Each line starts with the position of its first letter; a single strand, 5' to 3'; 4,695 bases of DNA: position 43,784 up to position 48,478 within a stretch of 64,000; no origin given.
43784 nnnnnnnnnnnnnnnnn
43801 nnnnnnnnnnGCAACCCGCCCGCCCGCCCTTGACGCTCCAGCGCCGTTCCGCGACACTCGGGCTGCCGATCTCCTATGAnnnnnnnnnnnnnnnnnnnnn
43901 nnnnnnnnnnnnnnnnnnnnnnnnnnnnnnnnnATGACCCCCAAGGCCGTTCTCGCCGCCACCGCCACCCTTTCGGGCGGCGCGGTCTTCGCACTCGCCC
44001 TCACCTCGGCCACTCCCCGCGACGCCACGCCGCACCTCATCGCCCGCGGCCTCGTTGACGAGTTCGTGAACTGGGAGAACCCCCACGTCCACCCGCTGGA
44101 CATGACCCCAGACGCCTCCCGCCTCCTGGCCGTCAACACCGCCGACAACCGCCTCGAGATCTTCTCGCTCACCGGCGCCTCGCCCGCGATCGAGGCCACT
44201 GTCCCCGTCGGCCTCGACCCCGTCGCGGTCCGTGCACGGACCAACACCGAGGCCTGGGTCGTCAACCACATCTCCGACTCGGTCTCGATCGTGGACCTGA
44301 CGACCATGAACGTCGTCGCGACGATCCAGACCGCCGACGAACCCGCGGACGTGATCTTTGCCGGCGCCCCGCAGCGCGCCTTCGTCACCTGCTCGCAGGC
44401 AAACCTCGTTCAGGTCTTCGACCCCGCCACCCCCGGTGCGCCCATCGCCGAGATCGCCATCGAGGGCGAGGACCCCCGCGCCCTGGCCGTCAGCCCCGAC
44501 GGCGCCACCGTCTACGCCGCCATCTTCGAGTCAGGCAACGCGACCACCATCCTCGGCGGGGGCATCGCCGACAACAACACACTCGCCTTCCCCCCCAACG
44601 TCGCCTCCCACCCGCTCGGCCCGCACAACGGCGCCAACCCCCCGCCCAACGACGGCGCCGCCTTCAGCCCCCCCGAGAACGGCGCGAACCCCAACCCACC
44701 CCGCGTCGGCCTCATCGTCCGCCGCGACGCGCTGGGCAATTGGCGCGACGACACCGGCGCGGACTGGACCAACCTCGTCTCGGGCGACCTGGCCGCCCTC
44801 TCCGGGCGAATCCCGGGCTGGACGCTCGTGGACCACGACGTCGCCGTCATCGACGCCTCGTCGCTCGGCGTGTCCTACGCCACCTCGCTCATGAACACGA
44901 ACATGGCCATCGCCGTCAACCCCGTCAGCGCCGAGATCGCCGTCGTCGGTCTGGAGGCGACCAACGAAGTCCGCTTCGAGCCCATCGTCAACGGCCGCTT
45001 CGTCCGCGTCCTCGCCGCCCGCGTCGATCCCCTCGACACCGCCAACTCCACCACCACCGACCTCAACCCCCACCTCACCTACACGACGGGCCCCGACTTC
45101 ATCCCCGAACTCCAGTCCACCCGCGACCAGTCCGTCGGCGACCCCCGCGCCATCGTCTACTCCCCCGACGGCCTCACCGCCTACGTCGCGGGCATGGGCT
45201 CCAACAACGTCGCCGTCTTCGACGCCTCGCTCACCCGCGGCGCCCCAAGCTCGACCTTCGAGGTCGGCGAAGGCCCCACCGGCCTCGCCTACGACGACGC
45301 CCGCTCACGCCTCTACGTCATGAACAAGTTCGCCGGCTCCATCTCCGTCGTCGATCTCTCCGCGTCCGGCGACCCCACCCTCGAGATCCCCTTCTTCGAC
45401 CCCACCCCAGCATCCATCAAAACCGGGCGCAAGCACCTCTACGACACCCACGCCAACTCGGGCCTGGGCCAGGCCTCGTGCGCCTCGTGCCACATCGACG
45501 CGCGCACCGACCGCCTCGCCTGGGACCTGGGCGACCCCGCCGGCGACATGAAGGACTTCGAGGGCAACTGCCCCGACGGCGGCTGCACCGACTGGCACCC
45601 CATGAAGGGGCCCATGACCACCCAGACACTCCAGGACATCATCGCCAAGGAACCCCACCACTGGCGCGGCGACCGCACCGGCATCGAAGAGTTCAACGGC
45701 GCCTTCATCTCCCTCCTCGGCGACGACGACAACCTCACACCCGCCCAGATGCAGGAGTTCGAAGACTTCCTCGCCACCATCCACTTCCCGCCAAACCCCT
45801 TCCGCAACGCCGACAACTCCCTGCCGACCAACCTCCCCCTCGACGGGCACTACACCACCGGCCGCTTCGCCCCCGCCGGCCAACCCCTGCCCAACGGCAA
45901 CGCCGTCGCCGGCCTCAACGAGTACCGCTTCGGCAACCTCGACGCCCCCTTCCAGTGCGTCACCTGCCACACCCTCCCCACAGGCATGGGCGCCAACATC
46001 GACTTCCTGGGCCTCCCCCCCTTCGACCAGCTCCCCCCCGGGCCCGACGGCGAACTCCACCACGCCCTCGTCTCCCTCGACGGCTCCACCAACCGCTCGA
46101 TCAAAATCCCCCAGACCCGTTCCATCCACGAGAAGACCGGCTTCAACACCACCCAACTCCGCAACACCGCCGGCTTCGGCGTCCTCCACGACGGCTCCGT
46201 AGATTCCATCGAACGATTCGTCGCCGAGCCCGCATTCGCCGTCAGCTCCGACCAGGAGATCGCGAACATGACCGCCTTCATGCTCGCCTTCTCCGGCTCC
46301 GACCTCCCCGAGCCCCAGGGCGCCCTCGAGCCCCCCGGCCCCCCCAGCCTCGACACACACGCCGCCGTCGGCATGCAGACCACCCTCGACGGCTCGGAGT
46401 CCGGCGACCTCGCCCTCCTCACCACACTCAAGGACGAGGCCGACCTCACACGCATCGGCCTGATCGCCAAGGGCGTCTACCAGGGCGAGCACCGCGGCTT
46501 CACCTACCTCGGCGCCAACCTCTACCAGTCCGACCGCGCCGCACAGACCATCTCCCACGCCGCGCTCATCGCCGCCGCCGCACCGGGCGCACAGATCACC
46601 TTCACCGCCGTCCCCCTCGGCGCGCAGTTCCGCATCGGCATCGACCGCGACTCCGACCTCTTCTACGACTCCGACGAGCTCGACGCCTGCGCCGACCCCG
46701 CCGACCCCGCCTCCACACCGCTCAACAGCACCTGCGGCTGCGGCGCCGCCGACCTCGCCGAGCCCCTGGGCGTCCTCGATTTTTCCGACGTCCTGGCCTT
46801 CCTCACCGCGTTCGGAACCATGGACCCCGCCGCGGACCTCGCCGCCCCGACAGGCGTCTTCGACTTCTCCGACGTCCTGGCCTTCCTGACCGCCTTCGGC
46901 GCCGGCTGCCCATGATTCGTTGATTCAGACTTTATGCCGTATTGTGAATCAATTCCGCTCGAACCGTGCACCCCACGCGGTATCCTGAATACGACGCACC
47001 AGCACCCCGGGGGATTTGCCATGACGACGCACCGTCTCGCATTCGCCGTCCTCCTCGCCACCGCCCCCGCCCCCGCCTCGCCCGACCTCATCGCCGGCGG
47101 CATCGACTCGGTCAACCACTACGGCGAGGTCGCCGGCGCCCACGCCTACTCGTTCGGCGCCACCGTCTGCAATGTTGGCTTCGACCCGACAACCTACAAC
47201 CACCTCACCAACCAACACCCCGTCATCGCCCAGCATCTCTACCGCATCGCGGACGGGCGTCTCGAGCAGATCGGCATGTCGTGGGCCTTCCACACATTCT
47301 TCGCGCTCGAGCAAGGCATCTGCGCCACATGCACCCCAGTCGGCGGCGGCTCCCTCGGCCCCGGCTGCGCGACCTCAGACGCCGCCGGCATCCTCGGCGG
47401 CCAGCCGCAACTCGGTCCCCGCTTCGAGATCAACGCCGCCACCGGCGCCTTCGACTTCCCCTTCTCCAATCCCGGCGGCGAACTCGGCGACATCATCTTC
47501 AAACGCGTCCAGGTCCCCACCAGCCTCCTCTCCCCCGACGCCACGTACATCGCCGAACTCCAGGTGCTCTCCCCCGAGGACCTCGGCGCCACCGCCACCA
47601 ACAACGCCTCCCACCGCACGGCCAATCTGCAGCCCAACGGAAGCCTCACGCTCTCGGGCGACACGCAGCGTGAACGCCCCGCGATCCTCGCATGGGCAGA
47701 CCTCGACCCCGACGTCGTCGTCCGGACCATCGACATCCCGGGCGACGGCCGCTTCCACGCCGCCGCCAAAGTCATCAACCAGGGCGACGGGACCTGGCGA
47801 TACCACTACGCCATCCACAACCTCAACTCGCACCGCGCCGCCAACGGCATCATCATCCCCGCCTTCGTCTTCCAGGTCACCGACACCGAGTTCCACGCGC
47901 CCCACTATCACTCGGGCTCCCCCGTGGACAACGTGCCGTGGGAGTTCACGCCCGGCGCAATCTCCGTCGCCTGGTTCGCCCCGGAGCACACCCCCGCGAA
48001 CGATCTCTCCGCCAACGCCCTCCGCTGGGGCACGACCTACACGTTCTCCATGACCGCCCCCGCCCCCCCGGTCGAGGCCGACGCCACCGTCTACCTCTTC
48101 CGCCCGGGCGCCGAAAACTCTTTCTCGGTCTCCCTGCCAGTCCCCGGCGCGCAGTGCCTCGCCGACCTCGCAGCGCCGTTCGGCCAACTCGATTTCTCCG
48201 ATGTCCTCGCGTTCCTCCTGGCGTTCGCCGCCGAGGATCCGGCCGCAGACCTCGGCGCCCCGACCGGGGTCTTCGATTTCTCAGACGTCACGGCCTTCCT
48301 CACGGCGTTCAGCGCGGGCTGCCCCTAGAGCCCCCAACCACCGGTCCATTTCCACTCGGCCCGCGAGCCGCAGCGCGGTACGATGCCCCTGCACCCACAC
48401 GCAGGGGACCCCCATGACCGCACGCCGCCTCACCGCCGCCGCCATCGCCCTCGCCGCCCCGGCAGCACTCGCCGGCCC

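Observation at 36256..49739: Eight consecutive genes (11 in the window) share one C-terminal Cys-bracketed dockerin-like module on unrelated secreted heads, with no cohesin partner visible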

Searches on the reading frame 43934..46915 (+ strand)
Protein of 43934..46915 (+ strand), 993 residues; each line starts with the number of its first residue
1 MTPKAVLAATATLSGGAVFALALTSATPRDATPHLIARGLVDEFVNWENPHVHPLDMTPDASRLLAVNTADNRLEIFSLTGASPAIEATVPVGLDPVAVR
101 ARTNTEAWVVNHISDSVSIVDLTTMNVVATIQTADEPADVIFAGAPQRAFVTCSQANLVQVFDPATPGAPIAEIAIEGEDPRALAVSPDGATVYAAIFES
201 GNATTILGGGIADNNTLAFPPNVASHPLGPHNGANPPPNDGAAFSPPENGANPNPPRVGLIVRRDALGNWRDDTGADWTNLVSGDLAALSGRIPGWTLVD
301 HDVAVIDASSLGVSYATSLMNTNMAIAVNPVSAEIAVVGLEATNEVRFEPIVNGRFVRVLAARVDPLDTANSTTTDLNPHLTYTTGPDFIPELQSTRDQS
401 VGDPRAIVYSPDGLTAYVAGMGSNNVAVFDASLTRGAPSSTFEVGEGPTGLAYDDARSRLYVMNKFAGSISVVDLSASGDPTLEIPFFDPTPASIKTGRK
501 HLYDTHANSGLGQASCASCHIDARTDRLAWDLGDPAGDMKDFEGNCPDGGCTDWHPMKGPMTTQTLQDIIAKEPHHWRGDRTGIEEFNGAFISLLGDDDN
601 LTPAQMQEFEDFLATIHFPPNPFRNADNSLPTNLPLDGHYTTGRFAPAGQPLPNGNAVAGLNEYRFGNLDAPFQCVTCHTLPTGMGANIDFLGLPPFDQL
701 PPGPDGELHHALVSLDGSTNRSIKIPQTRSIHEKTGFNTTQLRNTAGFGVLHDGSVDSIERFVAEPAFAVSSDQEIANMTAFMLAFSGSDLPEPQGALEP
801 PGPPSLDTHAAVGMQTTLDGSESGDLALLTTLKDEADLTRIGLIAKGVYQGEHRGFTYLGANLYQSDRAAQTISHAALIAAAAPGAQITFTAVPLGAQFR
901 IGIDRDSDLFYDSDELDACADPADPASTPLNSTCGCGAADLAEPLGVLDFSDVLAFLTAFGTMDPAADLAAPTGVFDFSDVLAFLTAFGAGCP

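Call 7: search_protein_families(library=ncbifam, proteins=[window:43934-46915:+], max_evalue=0.01)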
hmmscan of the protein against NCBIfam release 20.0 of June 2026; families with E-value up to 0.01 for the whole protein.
window:43934-46915:+ (993 aa): 11 families
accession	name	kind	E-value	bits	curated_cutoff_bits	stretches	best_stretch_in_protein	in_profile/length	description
TIGR03866.1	PQQ_ABC_repeats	subfamily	6.6e-20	71.4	287.3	2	102-206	8-109/310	PQQ-dependent catabolism-associated beta-propeller protein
NF052342.1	hydrazine_BC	exception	5.6e-19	67.8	1250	1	45-195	34-184/690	hydrazine synthase subunit beta-gamma fusion subunit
NF052340.1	hydrazine_beta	equivalog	1.1e-18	67.5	560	1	45-193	28-176/372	hydrazine synthase subunit beta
TIGR02276.1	beta_rpt_yvtn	repeat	4.2e-14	52.2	27.85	1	104-142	3-41/42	beta-propeller repeat protein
NF052280.1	7_blade_YncE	equivalog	7e-11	41.5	400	2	103-197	226-317/338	7-bladed beta-propeller protein YncE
NF041540.1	dockerin_GC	domain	8.2e-11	42.1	29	1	938-992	2-67/67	GC-type dockerin domain-anchored protein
NF048007.1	MmpL3Stblzr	equivalog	1.4e-06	27.7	600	1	97-196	54-150/366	MmpL3/TtfA transport complex stabilizer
NF052460.1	L-NosZ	equivalog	0.0016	17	700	0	89-158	169-239/480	clade III lactonase-type nitrous-oxide reductase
NF050136.1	PGL_lacton_Staph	exception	0.0025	16.9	500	0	48-122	141-218/341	6-phosphogluconolactonase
TIGR04039.1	MXAN_0977_Heme2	hypoth_equivalog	0.005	15.9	362.85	0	491-523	8-39/336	MbnH family di-heme enzyme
NF038117.1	choice_anch_I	subfamily_domain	0.0083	15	300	0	452-486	5-39/458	choice-of-anchor I family protein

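Call 8: search_protein_families(library=pfam, proteins=[window:43934-46915:+], max_evalue=0.01)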
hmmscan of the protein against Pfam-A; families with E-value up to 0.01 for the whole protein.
window:43934-46915:+ (993 aa): 3 families
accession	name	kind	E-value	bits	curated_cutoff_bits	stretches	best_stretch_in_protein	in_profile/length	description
PF10282.15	Lactonase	-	6.4e-11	42.5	21.7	1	46-205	139-317/344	Lactonase, 7-bladed beta-propeller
PF21783.3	YNCE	-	6.9e-06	26.1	27.1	1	54-165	200-314/339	YNCE-like beta-propeller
PF25174.1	Beta-prop_THOC3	-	2.7e-05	23.8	305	1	51-193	48-186/272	THOC3 beta-propeller domain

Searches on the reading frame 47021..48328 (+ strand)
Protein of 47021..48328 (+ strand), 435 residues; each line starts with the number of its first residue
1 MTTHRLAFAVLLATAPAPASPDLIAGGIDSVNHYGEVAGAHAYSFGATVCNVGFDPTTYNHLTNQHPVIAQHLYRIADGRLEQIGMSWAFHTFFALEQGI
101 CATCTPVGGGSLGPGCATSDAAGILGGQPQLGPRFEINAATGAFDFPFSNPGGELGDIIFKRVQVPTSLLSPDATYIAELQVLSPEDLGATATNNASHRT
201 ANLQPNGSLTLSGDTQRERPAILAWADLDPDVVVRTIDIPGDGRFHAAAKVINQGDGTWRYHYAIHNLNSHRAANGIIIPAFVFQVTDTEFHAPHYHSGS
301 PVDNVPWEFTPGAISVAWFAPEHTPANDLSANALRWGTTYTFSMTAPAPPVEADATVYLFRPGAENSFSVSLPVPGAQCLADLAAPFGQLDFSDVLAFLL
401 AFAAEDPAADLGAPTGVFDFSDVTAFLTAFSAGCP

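Call 7: search_protein_families(library=ncbifam, proteins=[window:47021-48328:+], max_evalue=0.01)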
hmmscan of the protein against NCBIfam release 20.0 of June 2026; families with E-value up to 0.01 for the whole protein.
window:47021-48328:+ (435 aa): 1 family
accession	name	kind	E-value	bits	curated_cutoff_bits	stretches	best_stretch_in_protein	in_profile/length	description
NF041540.1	dockerin_GC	domain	5.2e-12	46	29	1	379-434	1-67/67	GC-type dockerin domain-anchored protein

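Call 8: search_protein_families(library=pfam, proteins=[window:47021-48328:+], max_evalue=0.01)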
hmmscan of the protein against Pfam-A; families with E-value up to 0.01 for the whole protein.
window:47021-48328:+ (435 aa): 0 families

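Call 86: search_solved_structures(query=window:47021-48136:+, max_evalue=1)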
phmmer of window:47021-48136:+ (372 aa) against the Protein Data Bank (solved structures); distinct sequences matched with E-value up to 1: 4.
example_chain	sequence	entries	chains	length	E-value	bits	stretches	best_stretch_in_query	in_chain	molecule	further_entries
8wm6_i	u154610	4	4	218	0.035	16.3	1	25-103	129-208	cac-i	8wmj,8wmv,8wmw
7y7b_7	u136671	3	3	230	0.072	15.3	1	24-106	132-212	ACPI-7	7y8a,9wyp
7yr9_A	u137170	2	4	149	0.32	13.2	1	128-190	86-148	Ubiquinol-cytochrome c reductase iron-sulfur subunit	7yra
9m4f_7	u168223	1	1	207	0.89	11.7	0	24-96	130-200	light-harvesting protein XLH7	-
